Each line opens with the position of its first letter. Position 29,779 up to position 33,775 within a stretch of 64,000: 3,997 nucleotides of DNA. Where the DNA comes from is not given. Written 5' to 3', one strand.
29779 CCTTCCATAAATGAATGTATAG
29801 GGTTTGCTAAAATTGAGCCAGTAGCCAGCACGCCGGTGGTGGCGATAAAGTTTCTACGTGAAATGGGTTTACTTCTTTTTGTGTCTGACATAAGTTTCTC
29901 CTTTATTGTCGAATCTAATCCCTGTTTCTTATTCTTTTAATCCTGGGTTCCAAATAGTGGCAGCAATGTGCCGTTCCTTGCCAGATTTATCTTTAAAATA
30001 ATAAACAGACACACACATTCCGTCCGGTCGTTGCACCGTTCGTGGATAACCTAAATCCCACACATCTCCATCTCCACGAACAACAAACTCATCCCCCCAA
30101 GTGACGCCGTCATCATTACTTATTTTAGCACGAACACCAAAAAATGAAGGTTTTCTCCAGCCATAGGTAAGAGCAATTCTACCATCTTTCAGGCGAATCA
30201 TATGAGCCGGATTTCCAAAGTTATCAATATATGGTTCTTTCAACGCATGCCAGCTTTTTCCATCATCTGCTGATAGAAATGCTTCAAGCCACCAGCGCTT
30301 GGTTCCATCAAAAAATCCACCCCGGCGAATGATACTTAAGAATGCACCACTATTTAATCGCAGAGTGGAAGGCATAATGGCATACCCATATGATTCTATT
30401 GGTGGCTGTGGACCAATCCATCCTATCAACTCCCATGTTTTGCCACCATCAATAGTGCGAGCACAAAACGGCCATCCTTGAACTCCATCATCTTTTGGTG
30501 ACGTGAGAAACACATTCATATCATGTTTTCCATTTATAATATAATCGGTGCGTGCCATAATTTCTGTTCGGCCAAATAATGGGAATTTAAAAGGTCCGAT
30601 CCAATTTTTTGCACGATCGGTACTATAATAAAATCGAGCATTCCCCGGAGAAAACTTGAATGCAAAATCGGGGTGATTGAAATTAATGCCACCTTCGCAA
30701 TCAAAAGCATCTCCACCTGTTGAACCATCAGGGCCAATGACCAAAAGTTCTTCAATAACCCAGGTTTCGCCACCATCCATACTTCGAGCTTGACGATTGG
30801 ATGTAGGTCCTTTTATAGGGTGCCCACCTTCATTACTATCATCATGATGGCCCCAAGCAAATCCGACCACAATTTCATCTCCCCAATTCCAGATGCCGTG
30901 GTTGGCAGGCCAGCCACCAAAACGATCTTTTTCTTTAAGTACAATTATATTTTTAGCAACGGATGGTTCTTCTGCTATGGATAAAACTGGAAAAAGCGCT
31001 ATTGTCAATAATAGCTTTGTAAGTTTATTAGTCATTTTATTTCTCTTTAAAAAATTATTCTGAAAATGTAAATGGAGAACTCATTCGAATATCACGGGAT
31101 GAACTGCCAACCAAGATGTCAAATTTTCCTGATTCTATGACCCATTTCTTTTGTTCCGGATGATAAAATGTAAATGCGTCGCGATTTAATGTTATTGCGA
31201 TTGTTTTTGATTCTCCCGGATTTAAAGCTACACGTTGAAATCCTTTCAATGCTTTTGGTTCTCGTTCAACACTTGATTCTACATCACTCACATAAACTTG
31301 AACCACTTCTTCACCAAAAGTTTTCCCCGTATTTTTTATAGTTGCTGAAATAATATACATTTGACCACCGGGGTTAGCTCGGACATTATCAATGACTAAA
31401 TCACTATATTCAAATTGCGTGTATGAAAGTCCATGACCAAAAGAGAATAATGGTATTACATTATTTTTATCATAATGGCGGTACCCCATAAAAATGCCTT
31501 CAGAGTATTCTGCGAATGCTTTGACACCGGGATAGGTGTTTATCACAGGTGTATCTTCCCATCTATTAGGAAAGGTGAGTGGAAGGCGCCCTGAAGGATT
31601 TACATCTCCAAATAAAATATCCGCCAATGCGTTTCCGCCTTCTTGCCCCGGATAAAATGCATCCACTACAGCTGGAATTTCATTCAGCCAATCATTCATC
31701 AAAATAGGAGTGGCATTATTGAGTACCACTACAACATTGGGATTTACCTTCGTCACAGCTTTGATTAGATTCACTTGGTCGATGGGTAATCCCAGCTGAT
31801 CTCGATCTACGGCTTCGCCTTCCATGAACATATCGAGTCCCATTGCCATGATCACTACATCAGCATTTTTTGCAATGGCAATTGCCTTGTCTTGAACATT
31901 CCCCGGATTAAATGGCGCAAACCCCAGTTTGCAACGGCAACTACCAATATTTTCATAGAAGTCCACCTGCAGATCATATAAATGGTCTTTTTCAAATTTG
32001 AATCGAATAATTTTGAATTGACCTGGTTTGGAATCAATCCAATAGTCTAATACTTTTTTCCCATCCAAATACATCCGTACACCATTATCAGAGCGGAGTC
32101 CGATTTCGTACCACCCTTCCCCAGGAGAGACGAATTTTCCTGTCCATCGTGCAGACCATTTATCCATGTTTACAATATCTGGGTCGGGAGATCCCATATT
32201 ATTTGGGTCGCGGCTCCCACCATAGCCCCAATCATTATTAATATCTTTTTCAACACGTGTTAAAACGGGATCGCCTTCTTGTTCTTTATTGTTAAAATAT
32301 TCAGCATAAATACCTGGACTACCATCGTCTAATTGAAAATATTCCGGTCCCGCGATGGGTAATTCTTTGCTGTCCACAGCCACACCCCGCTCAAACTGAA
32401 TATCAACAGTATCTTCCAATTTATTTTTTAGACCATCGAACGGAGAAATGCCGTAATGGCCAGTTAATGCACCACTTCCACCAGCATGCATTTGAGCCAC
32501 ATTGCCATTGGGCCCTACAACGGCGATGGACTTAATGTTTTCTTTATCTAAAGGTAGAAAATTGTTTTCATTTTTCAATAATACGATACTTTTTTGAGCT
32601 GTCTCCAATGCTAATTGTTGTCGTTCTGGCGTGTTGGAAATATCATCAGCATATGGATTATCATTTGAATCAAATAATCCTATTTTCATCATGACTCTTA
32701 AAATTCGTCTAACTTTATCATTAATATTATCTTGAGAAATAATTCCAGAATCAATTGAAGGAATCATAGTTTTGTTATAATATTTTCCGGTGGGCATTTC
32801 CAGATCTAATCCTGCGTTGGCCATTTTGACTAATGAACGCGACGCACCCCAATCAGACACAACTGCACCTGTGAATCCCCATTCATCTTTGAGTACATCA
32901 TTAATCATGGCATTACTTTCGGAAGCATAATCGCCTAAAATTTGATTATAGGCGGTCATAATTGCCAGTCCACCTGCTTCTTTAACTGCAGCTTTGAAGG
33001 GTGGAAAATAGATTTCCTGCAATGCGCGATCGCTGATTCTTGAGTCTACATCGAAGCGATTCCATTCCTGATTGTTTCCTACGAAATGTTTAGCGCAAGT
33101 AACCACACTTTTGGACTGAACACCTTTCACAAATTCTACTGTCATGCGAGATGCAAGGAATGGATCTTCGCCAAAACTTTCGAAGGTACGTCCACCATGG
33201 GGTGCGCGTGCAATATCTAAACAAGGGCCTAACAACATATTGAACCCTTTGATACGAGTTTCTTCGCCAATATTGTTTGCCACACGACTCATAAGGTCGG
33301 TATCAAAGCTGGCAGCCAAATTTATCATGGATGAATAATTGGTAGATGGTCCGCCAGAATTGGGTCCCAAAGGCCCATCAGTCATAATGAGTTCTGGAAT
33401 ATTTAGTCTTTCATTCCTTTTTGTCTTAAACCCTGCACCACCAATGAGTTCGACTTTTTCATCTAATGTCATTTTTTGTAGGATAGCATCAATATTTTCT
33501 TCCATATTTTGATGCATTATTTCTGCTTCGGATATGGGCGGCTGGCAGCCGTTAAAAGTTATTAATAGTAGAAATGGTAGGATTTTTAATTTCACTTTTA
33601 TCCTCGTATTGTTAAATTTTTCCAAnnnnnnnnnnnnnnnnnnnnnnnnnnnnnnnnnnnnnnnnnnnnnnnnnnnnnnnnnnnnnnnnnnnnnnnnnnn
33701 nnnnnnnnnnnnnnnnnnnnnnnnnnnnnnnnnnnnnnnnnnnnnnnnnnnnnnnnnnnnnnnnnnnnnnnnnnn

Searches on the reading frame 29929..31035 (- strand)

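Call 20: search_protein_families(library=pfam, proteins=[window:29929-31035:-], max_evalue=0.001)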
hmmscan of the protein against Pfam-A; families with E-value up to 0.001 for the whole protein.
window:29929-31035:- (368 aa): 2 families
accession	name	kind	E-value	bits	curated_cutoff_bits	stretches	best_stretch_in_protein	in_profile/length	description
PF13088.12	BNR_2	-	9.3e-10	38.7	31.4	1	190-340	139-274/277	BNR repeat-like domain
PF02012.26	BNR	-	7.2e-07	28.7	27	0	194-203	3-12/12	BNR/Asp-box repeat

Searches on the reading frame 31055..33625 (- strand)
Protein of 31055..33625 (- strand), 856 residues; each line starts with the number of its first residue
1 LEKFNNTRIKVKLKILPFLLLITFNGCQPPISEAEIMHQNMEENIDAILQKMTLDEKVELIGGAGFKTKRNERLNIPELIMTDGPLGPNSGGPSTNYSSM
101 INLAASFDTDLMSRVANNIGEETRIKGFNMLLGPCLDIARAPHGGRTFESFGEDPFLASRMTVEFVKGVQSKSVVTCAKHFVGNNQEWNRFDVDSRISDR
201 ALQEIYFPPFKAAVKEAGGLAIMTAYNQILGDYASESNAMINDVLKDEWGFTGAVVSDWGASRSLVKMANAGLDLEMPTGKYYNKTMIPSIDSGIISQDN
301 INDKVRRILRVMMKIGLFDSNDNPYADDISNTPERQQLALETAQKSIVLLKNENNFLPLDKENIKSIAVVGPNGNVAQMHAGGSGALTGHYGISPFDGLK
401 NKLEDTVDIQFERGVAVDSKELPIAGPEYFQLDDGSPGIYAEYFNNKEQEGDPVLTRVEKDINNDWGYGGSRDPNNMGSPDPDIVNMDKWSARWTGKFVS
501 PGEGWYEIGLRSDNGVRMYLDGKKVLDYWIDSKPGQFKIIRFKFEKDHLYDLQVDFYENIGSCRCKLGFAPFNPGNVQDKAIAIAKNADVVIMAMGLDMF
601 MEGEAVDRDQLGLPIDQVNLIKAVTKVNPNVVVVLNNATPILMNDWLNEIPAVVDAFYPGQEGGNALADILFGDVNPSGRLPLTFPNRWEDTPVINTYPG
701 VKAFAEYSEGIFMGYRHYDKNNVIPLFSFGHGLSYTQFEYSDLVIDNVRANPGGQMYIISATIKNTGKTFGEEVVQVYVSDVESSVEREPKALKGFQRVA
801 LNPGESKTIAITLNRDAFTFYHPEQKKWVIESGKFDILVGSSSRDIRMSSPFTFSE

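Call 3: search_protein_families(library=pfam, proteins=[window:31055-33625:-], max_evalue=0.01)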
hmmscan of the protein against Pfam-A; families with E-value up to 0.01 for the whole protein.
window:31055-33625:- (856 aa): 4 families
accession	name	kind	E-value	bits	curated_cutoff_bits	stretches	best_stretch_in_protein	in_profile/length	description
PF01915.27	Glyco_hydro_3_C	-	4e-62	210.2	31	1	347-735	1-200/200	Glycosyl hydrolase family 3 C-terminal domain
PF00933.27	Glyco_hydro_3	-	5.3e-46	157.9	27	1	67-311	54-316/316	Glycosyl hydrolase family 3 N terminal domain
PF14310.12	Fn3-like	-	4.8e-27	94.3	25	1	773-843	1-71/71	Fibronectin type III-like domain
PF07691.17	PA14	-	1.3e-16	61.1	24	1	436-559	2-121/147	PA14 domain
